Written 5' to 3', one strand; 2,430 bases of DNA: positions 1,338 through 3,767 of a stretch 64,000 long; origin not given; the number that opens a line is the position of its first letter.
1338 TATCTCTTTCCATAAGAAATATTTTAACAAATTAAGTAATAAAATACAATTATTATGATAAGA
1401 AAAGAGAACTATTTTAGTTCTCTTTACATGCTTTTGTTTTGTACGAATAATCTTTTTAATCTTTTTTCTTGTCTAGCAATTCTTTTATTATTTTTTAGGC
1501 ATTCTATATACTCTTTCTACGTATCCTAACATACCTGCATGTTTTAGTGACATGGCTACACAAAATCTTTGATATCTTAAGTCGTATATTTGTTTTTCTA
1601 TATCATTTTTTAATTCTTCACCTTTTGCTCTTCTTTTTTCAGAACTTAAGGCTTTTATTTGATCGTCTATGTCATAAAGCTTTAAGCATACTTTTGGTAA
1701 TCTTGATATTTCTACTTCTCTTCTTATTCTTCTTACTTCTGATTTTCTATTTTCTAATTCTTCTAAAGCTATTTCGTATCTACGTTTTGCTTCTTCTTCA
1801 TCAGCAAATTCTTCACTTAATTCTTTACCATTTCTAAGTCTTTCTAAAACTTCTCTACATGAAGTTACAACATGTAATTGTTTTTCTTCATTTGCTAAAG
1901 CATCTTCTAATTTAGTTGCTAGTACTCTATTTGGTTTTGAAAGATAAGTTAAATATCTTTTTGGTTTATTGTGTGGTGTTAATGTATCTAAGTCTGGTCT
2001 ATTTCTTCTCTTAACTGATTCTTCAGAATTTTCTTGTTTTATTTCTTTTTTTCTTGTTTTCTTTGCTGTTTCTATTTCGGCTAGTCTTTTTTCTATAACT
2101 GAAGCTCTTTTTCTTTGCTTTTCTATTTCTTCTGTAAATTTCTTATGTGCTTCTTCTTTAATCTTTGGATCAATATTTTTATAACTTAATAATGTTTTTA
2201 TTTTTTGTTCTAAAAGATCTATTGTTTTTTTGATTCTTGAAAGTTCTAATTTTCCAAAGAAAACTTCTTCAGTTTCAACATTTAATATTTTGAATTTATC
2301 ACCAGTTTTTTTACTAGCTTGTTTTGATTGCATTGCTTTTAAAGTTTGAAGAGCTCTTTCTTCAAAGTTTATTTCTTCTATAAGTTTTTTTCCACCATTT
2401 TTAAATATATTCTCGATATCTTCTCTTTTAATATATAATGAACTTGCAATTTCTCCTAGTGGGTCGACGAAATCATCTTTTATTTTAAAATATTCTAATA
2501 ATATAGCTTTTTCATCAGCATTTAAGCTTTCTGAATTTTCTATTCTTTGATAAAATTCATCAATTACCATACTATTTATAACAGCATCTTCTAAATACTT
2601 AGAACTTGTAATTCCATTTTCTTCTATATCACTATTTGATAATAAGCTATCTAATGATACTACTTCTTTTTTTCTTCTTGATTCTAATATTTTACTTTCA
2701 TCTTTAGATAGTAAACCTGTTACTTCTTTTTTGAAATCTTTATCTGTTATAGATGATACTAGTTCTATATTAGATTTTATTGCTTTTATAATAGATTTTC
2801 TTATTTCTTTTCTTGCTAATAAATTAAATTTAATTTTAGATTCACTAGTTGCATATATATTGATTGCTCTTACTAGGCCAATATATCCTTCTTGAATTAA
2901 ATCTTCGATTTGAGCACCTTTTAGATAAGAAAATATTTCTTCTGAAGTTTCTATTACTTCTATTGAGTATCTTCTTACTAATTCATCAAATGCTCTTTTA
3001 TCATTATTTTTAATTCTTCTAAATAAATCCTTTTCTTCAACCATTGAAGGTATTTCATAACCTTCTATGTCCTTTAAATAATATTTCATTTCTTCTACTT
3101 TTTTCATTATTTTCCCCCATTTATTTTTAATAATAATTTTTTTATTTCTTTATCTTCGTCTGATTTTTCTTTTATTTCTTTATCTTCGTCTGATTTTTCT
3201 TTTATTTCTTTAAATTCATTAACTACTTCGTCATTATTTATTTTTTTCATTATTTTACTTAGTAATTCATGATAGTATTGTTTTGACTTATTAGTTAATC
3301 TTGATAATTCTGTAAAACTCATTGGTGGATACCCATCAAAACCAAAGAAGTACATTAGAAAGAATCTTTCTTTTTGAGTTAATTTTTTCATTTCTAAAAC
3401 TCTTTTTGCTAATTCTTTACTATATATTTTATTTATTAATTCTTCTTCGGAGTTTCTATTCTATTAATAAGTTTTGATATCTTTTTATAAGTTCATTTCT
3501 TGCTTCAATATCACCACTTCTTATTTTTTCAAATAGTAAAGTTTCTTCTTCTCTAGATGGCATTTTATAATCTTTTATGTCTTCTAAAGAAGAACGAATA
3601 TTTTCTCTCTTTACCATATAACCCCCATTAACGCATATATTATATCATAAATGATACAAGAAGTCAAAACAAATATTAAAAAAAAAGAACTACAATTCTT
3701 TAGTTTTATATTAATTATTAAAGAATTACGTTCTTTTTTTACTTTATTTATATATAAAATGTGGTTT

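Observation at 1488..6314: Five consecutive sigma-70-family ORFs on one strand, including two tandem full-length RpoD-like paralogs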

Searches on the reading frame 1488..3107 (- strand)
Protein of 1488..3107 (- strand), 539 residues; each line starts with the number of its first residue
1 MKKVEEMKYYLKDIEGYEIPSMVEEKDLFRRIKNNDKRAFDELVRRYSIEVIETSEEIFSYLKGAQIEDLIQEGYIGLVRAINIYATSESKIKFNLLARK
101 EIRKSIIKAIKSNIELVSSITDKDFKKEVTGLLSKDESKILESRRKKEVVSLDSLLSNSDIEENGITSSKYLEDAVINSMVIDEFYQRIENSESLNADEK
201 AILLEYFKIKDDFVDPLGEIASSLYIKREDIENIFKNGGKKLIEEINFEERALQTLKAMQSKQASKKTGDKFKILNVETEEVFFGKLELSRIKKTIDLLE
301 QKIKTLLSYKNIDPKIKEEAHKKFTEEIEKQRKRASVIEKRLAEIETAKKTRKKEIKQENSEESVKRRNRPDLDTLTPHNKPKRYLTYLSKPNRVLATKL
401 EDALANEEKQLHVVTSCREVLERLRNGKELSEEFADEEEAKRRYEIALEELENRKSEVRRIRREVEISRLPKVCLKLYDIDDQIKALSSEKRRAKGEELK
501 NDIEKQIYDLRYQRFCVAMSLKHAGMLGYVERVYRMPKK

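Call 3: search_protein_families(library=pfam, proteins=[window:1488-3107:-], max_evalue=1)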
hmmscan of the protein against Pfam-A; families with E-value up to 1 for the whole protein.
window:1488-3107:- (539 aa): 1 family
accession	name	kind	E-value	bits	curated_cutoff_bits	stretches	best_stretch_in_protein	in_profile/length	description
PF04542.20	Sigma70_r2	-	0.0019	18.4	24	1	63-88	19-44/71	Sigma-70 region 2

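Call 4: search_protein_families(library=ncbifam, proteins=[window:1488-3107:-], max_evalue=1)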
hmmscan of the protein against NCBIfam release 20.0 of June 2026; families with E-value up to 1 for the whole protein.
window:1488-3107:- (539 aa): 8 families
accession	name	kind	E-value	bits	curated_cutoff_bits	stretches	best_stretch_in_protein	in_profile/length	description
TIGR02937.1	sigma70-ECF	superfamily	1.7e-09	37.5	42.9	1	39-245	2-164/165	sigma-70 family RNA polymerase sigma factor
NF006147.0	PRK08295.1-4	equivalog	3.9e-08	33.1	212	1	24-112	8-93/201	RNA polymerase factor sigma-70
TIGR02859.1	spore_sigH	equivalog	1.1e-07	31.6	294.8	1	23-113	4-91/198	RNA polymerase sporulation sigma factor SigH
NF005693.0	PRK07500.1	equivalog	4.4e-05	22.8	315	1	24-119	25-118/289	RNA polymerase factor sigma-32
NF004471.0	PRK05803.1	subfamily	7.7e-05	22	252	1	21-250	33-232/235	RNA polymerase sporulation sigma factor SigK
TIGR02997.1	Sig70-cyanoRpoD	subfamily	0.00033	20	384.5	1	63-113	97-146/298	RNA polymerase sigma factor, RpoD/SigA family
NF009171.0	PRK12518.1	equivalog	0.00035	20.4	208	1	21-82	10-68/191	RNA polymerase sigma factor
TIGR02939.1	RpoE_Sigma70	equivalog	0.0036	17.3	236.15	1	25-85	7-65/190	RNA polymerase sigma factor RpoE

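Call 53: search_protein_representatives(protein=window:1488-3107:-)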
Query: 539 residues. Proteins with E-value up to 0.001 (for the whole library): 631; up to 1e-10: 3; up to 1e-30: 2. The best 150 are listed.
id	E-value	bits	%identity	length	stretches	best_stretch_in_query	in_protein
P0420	0.0e+00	1091.5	98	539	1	1-539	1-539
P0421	8.2e-92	324.9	38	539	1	3-538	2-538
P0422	4.7e-12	61.9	40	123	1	432-538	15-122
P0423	3.2e-10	55.8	30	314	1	1-223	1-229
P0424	6.5e-10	54.8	31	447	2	7-111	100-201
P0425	1.0e-09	54.2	35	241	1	5-129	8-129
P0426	4.0e-09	52.2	28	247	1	9-247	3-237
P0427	4.4e-09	52.1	31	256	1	23-200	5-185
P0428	6.3e-09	51.6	36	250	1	22-121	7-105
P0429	1.2e-08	50.7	36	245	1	4-117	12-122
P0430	1.3e-08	50.5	29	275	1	2-247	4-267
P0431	2.3e-08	49.7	37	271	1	4-133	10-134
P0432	2.5e-08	49.6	38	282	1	5-117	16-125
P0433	4.8e-08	48.6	33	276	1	6-141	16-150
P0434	6.0e-08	48.3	37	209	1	2-113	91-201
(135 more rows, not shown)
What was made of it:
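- On Sigma-70 family: the 539-aa protein: About 630 sigma factors match residues 1-250 at E of 1e-3 or better (call 53).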

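Call 56: search_protein_families(library=padloc, proteins=[window:1488-3107:-], max_evalue=0.001)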
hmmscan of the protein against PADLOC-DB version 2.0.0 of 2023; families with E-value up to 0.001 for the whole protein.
window:1488-3107:- (539 aa): 1 family
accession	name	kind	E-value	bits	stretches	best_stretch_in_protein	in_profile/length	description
PDLC02203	MzaA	-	3e-05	20.5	1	63-117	452-505/683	-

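Call 57: search_protein_families(library=phrogs, proteins=[window:1488-3107:-], max_evalue=0.001)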
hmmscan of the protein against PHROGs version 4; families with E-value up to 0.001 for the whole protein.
window:1488-3107:- (539 aa): 1 family
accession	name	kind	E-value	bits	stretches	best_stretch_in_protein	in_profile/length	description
phrog_351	-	transcription regulation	4e-12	46.5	1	10-370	475-858/928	RNA polymerase sigma factor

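Call 67: predict_structure(alignment_id=A6)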
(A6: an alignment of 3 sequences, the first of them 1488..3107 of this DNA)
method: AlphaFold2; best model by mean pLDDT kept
length: 539 residues; sequences in the alignment: 3
mean_pLDDT: 69.3   pTM: 0.29
mean pLDDT of the five models: 69.3, 61.5, 61.0, 60.5, 56.7
residues with pLDDT >= 90: 12; 70-90: 338; 50-70: 84; < 50: 105
segments of 3 or more residues with pLDDT < 50: 1-17, 143-181, 258-280, 366-389
pLDDT, mean of each block of 10 residues (from residue 1): 31 46 77 82 78 78 71 82 77 79 85 71 79 57 41 32 30 36 69 84 83 79 83 79 73 52 33 38 65 81 80 79 87 85 76 66 48 34 42 75 89 87 72 66 88 87 80 76 89 86 87 76 68 71
secondary structure, 60 per line:
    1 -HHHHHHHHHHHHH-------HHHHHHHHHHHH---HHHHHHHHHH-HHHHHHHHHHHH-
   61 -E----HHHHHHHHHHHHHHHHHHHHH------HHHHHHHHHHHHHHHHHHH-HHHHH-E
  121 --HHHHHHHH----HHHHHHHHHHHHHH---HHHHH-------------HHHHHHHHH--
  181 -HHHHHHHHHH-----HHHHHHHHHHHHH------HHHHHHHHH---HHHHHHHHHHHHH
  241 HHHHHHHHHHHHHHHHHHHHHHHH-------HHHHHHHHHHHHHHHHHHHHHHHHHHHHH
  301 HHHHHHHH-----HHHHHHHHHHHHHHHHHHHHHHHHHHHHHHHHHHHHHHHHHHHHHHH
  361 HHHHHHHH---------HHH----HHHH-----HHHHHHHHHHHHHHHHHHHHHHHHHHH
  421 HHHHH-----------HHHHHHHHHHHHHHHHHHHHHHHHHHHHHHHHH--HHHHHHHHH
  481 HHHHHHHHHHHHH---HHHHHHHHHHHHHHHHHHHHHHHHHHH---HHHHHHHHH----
elements in order: H2-14 H22-33 H37-46 H48-59 H67-87 H94-112 H114-118 H123-130 H135-148 H152-156 H170-178 H182-191 H197-209 H216-224 H228-264 H272-308 H314-368 H385-388 H394-425 H437-469 H472-493 H497-523 H527-535

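Call 70: fold_search(model_id=the predicted structure, library=pdb)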
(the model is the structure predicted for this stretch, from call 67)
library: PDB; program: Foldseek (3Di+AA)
matches with E <= 10: 122; with E <= 0.001: 24
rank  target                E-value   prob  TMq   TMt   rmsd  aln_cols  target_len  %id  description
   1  6uu7_FFF              2.9e-05  1.00  0.20  0.38  17.4       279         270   20  E. coli sigma-S transcription initiation complex with a 6-nt RNA and an NTP ("Old" crystal soaked with UTP, CTP, ddG (released 2020-08-26)
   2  9a7s_A                3.2e-05  1.00  0.17  0.34  20.8       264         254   21  Integrative model of RPSD-RPOB by crosslinking MS and deep learning (released 2024-09-18)
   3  5ipl_F                3.4e-05  1.00  0.20  0.37  18.6       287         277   19  SigmaS-transcription initiation complex with 4-nt nascent RNA (released 2016-03-30)
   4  6omf_F                6.5e-05  1.00  0.20  0.36  18.5       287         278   20  CryoEM structure of SigmaS-transcription initiation complex with activator Crl (released 2019-08-28)
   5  7l7b_F                1.1e-04  1.00  0.20  0.38  17.3       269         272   21  Clostridioides difficile RNAP with fidaxomicin (released 2022-02-02)
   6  9a58_A                1.1e-04  1.00  0.19  0.27  17.7       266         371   20  Integrative model of SIGA-RPOC by crosslinking MS and deep learning (released 2024-09-18)
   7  8x6f_E                1.4e-04  1.00  0.20  0.38  17.5       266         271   21  Cryo-EM structure of Staphylococcus aureus sigA-dependent RNAP-promoter open complex (released 2024-06-05)
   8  6uu9_FFF              1.4e-04  1.00  0.20  0.38  17.9       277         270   20  E. coli mutant sigma-S transcription initiation complex with an 8-nt RNA ("Fresh" mutant crystal soaked with GTP, UT (released 2020-08-26)
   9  6uu8_FFF              1.7e-04  1.00  0.20  0.38  17.4       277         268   20  E. coli mutant sigma-S transcription initiation complex with a 7-nt RNA ("Fresh" mutant crystal soaked with GTP, UTP (released 2020-08-26)
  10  7xl3_F                2.6e-04  1.00  0.20  0.36  18.5       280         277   18  Cryo-EM structure of Pseudomonas aeruginosa RNAP sigmaS holoenzyme complexes with transcription factor SutA (open lobe (released 2022-07-27)
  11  7rdq_F                2.6e-04  1.00  0.16  0.23  20.2       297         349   20  Cryo-EM structure of Thermus thermophilus reiterative transcription complex with 11nt oligo-G RNA (released 2022-02-02)
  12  9e87_F                3.8e-04  1.00  0.20  0.33  17.6       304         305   20  De Novo Mycobacterium tuberculosis transcription initiation pre-RPO promoter complex with open Beta' clamp (RNA Polyme (released 2025-10-01)
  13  8k60_F                4.0e-04  1.00  0.20  0.33  18.9       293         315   20  Cryo-EM structure of Streptomyces coelicolor transcription initiation complex with the global transcription factor Afs (released 2024-07-31)
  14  8dy9_F                4.2e-04  1.00  0.15  0.25  19.7       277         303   18  Streptomyces venezuelae RNAP unconstrained open promoter complex with WhiA and WhiB transcription factors (released 2023-03-01)
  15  7vpd_F                4.8e-04  1.00  0.21  0.35  17.7       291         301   20  Cryo-EM structure of Streptomyces coelicolor RNAP-promoter open complex with one Zur dimers (released 2022-08-03)
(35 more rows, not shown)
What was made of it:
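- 1488..3107 (-): 539-aa orphan protein: an N-terminal sigma2-sigma3-sigma4-like module (about res 20-260) fused to about 280 residues of long helices. Calls 3, 4, 53, 67 and 70.
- Closest known: Sigma factors with C-terminal extensions. Different: The sigma module is closer to group 3 or SigH-like factors than to ECF factors (calls 4 and 70).
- Checked: However, residues 1-250 match about 630 ordinary sigma factors (call 53), and its model matches sigmaS, SigD, sigmaA and WhiG structures over 250-290 columns (E 3e-5, call 70).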

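Call 84: find_related_loci(query=A6, collection=viral_contigs, flank=8000)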
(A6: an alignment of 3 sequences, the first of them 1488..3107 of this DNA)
Query A6 (539 aa) in viral_contigs; peptide patterns used: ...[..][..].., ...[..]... (x = any residue, [..] = any of these).
467 stretches matched a pattern; 8 encode a relative of the query (tblastn E <= 1e-3); 8 distinct loci.
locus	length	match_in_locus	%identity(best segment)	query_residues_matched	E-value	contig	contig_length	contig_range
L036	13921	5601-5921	33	9-117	2e-11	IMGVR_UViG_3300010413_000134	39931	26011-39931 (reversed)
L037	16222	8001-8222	39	6-82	1e-7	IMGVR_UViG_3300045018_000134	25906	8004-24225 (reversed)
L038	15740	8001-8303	28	11-113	2e-7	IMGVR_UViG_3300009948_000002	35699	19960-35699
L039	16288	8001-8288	35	7-104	1e-6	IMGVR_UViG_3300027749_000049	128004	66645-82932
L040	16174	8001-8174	41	60-117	2e-6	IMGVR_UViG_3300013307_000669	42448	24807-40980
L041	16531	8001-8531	26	5-160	8e-6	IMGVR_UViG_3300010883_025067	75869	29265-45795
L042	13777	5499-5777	32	10-104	2e-5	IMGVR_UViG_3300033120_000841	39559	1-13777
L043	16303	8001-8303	29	10-113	2e-5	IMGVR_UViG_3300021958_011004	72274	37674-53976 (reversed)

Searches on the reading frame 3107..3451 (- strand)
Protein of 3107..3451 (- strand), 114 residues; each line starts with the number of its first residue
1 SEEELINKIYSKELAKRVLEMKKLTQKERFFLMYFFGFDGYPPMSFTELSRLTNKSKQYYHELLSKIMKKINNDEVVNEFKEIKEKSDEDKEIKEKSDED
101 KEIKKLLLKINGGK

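Call 3: search_protein_families(library=pfam, proteins=[window:3107-3391:-], max_evalue=1)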
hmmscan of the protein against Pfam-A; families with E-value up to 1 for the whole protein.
window:3107-3391:- (94 aa): 4 families
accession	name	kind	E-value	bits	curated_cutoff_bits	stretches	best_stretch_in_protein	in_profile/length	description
PF06133.16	Com_YlbF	-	0.014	16.3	23.9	1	44-85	5-46/105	Control of competence regulator ComK, YlbF/YmcA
PF00359.27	PTS_EIIA_2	-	0.024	15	27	1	34-73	103-141/144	Phosphoenolpyruvate-dependent sugar phosphotransferase system, EIIA 2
PF24467.1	ARM_FBXO47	-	0.052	13.3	27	1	26-90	216-279/292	FBXO47, ARM repeats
PF10374.15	EST1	-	0.11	13.4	25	1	28-82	44-108/135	Telomerase activating protein Est1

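Call 4: search_protein_families(library=ncbifam, proteins=[window:3107-3391:-], max_evalue=1)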
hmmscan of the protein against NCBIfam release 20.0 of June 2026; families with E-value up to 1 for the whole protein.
window:3107-3391:- (94 aa): 4 families
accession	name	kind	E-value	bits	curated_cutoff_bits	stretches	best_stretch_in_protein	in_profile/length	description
NF001072.0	PRK00118.2-2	equivalog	0.0024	18.2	97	1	4-85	18-96/111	putative DNA-binding protein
NF041416.1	halo_CC_star_2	equivalog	0.0092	16.5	140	1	39-91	41-93/113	halo-CC-star protein HcsL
TIGR00400.1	mgtE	equivalog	0.085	11.6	232.75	1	27-89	64-127/450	magnesium transporter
NF010707.0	PRK14109.1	equivalog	0.16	10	625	1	34-92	38-96/1010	bifunctional [glutamine synthetase] adenylyltransferase/[glutamine synthetase]-adenylyl-L-tyrosine phosphorylase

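Call 56: search_protein_families(library=padloc, proteins=[window:3107-3451:-], max_evalue=0.001)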
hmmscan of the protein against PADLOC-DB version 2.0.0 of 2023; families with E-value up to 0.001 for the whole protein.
window:3107-3451:- (114 aa): 0 families

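Call 57: search_protein_families(library=phrogs, proteins=[window:3107-3451:-], max_evalue=0.001)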
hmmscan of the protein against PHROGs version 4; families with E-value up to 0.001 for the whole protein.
window:3107-3451:- (114 aa): 0 families

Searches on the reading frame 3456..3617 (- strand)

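Call 3: search_protein_families(library=pfam, proteins=[window:3456-3617:-], max_evalue=1)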
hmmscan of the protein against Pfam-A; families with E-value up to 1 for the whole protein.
window:3456-3617:- (53 aa): 0 families

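Call 4: search_protein_families(library=ncbifam, proteins=[window:3456-3617:-], max_evalue=1)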
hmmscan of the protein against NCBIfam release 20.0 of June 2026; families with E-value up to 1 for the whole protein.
window:3456-3617:- (53 aa): 9 families
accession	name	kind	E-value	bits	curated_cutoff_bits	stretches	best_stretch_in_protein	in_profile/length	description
NF006174.0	PRK08311.2-2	equivalog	0.0026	17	319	1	19-51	11-43/252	RNA polymerase sigma factor SigI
NF006173.0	PRK08311.2-1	subfamily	0.0037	16.6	287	1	23-51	16-44/251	RNA polymerase sigma factor SigI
NF006147.0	PRK08295.1-4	equivalog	0.015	14.9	212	1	23-51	7-35/201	RNA polymerase factor sigma-70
TIGR02835.1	spore_sigmaE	equivalog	0.015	14.8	348.6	1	21-51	35-65/234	RNA polymerase sporulation sigma factor SigE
TIGR02394.1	rpoS_proteo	equivalog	0.015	14.8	378.7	1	5-51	13-59/285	RNA polymerase sigma factor RpoS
TIGR02846.1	spore_sigmaK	equivalog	0.029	13.9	298.65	1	21-50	31-60/227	RNA polymerase sporulation sigma factor SigK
NF006071.0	PRK08215.1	equivalog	0.032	13.8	372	1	15-50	12-49/258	RNA polymerase sporulation sigma factor SigG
TIGR02850.1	spore_sigG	equivalog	0.059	12.8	457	1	22-50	18-46/254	RNA polymerase sporulation sigma factor SigG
TIGR01533.1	lipo_e_P4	equivalog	0.072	12.3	216.05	1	6-50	154-197/273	5'-nucleotidase, lipoprotein e(P4) family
